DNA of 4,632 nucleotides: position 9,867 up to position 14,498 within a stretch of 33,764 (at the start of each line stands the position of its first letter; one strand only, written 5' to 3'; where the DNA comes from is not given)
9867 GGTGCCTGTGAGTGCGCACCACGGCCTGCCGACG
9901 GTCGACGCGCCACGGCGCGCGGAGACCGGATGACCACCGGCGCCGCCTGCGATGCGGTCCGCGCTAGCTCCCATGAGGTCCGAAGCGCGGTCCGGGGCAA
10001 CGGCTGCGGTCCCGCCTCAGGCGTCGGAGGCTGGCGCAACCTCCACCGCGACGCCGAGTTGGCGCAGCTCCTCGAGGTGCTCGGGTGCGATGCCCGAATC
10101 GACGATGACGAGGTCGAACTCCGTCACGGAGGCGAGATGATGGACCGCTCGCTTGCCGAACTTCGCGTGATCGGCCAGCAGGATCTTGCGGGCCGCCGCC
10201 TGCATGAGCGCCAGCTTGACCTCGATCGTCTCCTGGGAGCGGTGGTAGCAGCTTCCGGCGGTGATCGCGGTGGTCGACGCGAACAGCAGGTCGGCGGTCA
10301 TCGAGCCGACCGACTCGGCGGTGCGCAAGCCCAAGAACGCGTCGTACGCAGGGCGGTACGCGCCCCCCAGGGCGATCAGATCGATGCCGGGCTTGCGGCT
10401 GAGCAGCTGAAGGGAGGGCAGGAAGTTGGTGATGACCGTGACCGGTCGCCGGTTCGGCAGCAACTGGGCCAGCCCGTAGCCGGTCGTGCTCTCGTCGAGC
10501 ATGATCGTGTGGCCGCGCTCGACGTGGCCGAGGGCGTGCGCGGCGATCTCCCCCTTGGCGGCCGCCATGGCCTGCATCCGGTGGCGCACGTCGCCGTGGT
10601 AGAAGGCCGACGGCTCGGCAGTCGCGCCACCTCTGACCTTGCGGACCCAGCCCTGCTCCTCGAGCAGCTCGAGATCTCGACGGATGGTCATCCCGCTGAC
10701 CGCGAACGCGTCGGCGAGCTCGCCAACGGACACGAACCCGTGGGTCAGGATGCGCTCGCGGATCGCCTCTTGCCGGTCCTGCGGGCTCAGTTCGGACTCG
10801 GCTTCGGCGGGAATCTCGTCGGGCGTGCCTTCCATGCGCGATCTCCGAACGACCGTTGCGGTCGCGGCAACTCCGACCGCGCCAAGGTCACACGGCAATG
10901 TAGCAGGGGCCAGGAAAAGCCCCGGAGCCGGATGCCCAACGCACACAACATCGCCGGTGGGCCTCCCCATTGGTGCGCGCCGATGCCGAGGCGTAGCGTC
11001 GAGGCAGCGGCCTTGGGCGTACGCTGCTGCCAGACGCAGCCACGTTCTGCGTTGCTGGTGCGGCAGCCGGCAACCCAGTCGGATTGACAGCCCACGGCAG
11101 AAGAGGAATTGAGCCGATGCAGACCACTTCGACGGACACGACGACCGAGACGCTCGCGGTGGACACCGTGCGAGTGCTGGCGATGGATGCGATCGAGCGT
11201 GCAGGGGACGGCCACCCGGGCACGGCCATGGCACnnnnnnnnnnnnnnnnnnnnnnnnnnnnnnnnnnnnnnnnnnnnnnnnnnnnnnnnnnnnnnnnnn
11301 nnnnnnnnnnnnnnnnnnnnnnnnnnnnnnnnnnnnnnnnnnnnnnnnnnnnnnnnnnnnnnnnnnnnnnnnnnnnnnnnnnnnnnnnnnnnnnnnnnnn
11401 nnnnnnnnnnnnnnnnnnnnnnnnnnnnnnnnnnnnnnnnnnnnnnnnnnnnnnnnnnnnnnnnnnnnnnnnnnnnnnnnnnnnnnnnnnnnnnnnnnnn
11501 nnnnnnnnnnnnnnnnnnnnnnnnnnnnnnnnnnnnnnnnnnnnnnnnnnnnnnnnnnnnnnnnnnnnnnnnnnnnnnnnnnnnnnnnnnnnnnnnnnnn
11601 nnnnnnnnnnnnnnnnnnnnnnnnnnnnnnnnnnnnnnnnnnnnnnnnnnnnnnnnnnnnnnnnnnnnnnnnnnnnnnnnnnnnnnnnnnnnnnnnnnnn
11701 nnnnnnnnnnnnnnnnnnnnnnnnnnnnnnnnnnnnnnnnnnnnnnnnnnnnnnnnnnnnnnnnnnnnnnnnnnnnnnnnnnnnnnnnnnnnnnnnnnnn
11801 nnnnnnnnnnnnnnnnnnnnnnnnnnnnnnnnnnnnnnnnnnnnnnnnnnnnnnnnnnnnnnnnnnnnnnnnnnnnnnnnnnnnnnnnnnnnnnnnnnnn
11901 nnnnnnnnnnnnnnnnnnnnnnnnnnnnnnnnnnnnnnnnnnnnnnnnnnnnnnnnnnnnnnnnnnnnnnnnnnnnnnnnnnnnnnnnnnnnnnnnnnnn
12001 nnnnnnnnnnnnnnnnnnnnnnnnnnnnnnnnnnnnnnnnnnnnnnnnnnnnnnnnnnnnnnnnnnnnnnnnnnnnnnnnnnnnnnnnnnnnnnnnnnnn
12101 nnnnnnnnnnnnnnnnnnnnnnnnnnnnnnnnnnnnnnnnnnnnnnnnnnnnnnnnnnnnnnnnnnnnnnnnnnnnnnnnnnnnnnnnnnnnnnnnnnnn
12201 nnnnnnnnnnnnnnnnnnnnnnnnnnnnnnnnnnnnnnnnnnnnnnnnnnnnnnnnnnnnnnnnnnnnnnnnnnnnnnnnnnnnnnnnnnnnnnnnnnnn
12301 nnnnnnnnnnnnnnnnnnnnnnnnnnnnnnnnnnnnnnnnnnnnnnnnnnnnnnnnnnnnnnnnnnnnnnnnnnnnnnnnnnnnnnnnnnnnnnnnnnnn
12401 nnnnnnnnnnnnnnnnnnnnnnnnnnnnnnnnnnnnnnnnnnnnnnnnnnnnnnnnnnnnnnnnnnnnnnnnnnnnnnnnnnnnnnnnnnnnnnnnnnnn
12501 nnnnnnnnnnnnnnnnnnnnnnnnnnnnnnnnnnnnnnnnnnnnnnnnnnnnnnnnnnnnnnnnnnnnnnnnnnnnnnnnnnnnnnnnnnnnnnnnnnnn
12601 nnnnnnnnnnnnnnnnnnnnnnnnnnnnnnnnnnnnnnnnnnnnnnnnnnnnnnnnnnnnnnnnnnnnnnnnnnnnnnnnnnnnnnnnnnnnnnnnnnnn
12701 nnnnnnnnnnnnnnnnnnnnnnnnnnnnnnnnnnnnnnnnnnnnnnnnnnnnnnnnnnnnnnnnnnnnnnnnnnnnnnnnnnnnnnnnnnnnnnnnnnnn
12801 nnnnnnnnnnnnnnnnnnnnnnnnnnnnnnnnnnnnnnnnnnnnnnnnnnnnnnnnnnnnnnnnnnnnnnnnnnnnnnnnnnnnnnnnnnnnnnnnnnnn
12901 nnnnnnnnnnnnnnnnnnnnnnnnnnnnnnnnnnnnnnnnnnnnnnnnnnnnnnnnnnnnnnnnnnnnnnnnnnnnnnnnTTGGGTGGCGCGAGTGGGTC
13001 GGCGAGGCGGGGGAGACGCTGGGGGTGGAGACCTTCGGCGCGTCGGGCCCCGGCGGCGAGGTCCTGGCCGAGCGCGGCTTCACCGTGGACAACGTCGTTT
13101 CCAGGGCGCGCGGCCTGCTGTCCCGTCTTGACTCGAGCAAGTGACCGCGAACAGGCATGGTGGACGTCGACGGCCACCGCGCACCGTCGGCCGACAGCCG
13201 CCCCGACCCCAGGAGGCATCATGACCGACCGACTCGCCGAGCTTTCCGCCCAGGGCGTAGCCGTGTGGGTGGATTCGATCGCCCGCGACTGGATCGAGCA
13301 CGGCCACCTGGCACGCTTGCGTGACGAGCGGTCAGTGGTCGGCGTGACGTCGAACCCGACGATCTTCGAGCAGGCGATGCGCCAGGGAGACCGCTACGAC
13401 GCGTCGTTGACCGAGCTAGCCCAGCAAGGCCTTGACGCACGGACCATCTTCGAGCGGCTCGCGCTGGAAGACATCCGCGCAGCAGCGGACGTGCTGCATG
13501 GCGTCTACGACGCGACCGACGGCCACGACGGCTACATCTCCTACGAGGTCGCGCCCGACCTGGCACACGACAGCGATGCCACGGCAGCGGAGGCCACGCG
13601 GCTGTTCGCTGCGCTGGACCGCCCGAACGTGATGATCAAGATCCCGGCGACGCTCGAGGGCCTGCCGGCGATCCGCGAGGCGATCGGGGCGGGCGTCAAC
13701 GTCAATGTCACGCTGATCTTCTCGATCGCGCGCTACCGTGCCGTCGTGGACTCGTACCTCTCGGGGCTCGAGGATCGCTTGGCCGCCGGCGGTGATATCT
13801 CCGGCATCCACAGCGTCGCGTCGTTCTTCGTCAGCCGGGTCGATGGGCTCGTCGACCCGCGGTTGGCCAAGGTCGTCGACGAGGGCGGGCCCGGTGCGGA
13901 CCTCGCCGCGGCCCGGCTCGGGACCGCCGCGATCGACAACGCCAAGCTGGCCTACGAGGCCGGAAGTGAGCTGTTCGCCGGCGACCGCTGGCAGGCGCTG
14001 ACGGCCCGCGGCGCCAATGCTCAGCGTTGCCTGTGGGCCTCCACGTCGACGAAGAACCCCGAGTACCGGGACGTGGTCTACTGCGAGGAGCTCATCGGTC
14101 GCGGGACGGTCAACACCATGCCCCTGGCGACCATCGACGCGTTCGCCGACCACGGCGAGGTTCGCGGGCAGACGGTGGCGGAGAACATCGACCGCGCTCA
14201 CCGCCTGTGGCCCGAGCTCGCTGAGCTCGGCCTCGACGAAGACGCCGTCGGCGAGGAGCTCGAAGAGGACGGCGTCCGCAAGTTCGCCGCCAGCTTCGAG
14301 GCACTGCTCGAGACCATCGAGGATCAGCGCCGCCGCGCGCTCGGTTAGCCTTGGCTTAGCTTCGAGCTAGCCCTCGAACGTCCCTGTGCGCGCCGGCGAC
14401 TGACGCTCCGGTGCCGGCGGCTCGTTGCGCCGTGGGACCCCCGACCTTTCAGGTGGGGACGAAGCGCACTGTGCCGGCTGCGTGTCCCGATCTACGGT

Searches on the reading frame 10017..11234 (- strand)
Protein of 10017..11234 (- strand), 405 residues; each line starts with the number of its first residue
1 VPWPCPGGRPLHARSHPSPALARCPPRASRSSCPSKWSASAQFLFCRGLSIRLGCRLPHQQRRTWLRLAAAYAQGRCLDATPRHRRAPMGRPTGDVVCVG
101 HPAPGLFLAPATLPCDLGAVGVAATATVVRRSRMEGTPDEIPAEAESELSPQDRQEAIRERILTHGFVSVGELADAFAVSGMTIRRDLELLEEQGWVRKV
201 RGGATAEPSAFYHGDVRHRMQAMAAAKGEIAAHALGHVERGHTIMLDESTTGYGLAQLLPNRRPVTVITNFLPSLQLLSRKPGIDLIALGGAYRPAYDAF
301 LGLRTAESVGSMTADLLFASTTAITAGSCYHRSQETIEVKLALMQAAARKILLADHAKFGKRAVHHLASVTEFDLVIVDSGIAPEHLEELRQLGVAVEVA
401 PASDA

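Call 65: search_protein_families(library=pfam, proteins=[window:10017-11234:-], max_evalue=0.01)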
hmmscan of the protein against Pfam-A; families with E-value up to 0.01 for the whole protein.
window:10017-11234:- (405 aa): 6 families
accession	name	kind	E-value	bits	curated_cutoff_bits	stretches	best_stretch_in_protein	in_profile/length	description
PF00455.28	DeoRC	-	9.8e-40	136.6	31.8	1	225-380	4-160/160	DeoR C terminal sensor domain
PF08220.18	HTH_DeoR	-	4.8e-17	61.9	21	1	154-206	1-53/57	DeoR-like helix-turn-helix domain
PF08279.18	HTH_11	-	2.7e-08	34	25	1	154-195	1-43/55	HTH domain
PF00392.27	GntR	-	4.2e-06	26.8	27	1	158-205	13-62/64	Bacterial regulatory proteins, gntR family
PF25213.1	HVO_A0261_N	-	0.00064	20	35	1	168-203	25-60/86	HVO_A0261 N-terminal domain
PF12802.13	MarR_2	-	0.0095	16.5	27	0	168-201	21-54/61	MarR family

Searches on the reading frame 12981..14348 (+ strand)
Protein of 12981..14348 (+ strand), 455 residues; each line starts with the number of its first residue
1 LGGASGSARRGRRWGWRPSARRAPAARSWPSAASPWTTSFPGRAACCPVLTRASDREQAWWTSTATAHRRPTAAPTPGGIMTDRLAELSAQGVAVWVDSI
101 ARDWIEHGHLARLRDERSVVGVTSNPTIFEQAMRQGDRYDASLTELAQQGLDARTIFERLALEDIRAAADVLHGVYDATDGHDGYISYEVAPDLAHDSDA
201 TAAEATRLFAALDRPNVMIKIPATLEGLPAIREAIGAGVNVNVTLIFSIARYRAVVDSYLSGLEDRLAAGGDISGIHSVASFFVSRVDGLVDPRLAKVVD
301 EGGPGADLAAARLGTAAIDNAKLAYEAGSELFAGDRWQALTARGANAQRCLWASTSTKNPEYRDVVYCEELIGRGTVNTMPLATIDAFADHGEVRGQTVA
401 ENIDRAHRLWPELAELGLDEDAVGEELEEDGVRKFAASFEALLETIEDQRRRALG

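Call 8: search_protein_families(library=pfam, proteins=[window:12981-14348:+], max_evalue=0.001)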
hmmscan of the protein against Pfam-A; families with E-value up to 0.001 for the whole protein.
window:12981-14348:+ (455 aa): 1 family
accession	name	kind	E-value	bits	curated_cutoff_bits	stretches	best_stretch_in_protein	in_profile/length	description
PF00923.25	TAL_FSA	-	9e-78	261.9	27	1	95-446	1-285/285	Transaldolase/Fructose-6-phosphate aldolase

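Call 60: find_homologous_proteins(query=window:13233-14348:+, max_evalue=1e-50)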
Query window:13233-14348:+ (371 aa): 7999 proteins with E <= 1e-50 among 8000 candidates; the best 120 are listed.
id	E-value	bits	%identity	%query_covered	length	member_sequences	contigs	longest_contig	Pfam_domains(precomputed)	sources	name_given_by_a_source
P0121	5.8e-237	804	100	100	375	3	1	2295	PF00923.26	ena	-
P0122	3.9e-222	755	95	100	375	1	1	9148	PF00923.26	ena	-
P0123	4.8e-220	748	94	100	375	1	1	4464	PF00923.26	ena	-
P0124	2.2e-199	680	82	100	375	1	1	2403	PF00923.26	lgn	-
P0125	2.7e-196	670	84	100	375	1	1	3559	PF00923.26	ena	-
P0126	1.5e-171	589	76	99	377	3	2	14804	PF00923.26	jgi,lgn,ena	-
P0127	2.0e-171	588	75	100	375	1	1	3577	PF00923.26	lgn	-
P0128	2.9e-171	588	75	100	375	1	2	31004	PF00923.26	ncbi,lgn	ncbi:MAG: transaldolase [Actinomycetota bacterium]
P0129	1.5e-170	586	76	99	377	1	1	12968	PF00923.26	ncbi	-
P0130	3.4e-170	584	75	99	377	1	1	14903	PF00923.26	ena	-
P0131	1.1e-169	583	75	99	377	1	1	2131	PF00923.26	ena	-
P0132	1.3e-169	583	75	99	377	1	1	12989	PF00923.26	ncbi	-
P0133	7.6e-169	580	74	100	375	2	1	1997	PF00923.26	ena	-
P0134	1.1e-168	579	74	100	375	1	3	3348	PF00923.26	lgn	-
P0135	1.2e-162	560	71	99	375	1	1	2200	PF00923.26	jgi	jgi:transaldolase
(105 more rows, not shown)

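Call 61: find_encoding_contigs(protein=P0122, flank=9000, max_places=1)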
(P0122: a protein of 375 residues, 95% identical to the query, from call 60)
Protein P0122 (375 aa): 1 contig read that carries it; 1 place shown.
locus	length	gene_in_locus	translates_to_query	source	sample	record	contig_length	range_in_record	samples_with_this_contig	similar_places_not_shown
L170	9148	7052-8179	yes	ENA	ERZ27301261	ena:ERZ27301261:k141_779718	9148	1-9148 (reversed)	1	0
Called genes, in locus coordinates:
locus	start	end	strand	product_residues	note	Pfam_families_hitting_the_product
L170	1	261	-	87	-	?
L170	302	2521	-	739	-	PF00676:E1_dh, PF02779:Transket_pyr, PF02780:Transketolase_C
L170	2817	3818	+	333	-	PF02733:Dak1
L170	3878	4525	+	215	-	PF02734:Dak2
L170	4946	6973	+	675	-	PF00456:Transketolase_N, PF02779:Transket_pyr, PF02780:Transketolase_C (weak), PF22613:Transketolase_C_1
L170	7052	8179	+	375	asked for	PF00923:TAL_FSA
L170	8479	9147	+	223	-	?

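Call 62: find_encoding_contigs(protein=P0128, flank=9000, max_places=1)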
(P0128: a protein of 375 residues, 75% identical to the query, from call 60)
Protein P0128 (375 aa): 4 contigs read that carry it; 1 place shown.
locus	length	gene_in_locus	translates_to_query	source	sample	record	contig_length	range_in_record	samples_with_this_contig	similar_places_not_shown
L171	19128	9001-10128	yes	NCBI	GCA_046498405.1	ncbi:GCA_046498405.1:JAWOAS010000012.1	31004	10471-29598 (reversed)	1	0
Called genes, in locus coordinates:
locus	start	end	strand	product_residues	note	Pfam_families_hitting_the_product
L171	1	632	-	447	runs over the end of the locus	PF00364:Biotin_lipoyl, PF02817:E3_binding, PF00198:2-oxoacid_dh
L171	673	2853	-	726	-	PF00676:E1_dh, PF02779:Transket_pyr, PF02780:Transketolase_C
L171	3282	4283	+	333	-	PF02733:Dak1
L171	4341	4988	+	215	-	PF02734:Dak2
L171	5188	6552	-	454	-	-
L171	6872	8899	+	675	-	PF00456:Transketolase_N, PF02779:Transket_pyr, PF22613:Transketolase_C_1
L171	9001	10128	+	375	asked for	PF00923:TAL_FSA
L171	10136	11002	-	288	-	PF01734:Patatin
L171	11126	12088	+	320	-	PF01040:UbiA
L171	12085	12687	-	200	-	PF18917:LiaI-LiaF-like_TM1 (weak), PF22570:LiaF-TM (weak), PF09922:LiaF-like_C (weak)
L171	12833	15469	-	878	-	PF01326:PPDK_N, PF00391:PEP-utilizers, PF02896:PEP-utilizers_C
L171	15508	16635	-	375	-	PF00571:CBS, PF04972:BON (weak)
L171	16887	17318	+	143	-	PF00571:CBS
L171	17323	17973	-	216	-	PF00072:Response_reg, PF00196:GerE, PF08281:Sigma70_r4_2 (weak)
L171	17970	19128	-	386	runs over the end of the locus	PF13185:GAF_2, PF01590:GAF, PF07730:HisKA_3, PF02518:HATPase_c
